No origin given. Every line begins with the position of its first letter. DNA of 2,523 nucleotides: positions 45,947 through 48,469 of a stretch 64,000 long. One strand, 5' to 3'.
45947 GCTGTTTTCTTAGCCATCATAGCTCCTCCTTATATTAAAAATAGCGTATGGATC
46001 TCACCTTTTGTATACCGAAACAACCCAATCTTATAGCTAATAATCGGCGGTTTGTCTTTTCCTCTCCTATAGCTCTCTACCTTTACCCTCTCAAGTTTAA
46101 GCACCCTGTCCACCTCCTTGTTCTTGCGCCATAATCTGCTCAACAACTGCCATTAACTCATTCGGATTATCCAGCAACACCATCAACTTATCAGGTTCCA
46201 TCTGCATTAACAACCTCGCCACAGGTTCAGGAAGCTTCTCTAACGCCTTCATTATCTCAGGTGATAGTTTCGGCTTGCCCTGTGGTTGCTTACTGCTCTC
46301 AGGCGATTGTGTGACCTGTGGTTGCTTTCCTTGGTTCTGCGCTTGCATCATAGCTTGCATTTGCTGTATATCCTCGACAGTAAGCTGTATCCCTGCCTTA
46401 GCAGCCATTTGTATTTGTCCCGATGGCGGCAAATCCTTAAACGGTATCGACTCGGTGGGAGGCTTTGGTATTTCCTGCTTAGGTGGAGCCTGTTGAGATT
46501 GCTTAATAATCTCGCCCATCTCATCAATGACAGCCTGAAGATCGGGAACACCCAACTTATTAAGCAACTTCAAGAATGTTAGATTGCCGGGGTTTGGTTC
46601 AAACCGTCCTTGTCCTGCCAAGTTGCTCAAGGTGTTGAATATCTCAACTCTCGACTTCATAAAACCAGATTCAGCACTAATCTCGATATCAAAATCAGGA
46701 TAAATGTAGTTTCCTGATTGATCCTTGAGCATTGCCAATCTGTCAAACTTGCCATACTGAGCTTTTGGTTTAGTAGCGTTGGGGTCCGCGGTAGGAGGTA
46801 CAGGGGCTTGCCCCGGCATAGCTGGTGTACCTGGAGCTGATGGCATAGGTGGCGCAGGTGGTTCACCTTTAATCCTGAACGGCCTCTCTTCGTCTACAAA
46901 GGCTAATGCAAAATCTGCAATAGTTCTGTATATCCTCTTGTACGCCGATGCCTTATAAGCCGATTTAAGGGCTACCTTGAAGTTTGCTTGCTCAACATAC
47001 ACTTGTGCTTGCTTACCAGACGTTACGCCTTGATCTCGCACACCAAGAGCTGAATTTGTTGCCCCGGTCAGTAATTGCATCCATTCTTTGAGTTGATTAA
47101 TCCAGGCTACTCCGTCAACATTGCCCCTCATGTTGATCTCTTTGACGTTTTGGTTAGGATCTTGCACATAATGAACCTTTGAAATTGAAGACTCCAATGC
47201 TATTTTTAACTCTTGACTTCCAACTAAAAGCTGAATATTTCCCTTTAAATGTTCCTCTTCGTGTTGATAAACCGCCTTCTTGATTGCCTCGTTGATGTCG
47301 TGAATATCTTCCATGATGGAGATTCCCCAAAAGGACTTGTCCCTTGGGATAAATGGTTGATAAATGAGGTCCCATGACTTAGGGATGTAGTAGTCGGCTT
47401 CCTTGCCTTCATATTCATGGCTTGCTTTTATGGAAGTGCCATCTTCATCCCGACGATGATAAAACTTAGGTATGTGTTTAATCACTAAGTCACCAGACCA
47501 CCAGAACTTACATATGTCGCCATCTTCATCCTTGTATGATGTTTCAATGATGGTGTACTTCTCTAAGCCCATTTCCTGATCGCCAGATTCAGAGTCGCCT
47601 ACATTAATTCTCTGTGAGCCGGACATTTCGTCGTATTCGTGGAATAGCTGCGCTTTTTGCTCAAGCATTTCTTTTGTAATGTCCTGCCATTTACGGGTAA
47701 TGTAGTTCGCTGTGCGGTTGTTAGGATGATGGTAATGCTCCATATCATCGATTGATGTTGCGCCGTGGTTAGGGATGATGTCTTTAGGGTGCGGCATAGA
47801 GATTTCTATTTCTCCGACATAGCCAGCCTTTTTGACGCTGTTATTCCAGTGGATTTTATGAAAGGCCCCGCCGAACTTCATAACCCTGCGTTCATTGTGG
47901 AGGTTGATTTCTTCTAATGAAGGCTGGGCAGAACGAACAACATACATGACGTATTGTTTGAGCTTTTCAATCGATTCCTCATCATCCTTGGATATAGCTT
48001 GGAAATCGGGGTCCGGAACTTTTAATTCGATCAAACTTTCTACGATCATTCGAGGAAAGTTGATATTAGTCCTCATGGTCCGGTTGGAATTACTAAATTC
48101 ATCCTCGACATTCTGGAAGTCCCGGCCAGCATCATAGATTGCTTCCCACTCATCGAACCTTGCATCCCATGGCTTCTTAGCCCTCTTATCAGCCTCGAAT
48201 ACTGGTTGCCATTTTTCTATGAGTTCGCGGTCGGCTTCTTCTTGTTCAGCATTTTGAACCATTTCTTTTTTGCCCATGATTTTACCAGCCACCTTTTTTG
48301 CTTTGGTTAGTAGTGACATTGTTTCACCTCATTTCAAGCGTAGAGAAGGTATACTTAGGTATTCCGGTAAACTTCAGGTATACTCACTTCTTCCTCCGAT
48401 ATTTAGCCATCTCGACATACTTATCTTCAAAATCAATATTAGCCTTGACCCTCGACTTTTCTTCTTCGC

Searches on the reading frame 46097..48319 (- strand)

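Call 43: search_protein_families(library=phrogs, proteins=[window:46097-48319:-], max_evalue=0.00001)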
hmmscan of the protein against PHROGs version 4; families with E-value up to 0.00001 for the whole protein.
window:46097-48319:- (740 aa): 1 family
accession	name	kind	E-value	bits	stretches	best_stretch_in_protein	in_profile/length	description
phrog_156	-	head and packaging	3e-14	53.4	1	406-672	393-623/681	portal protein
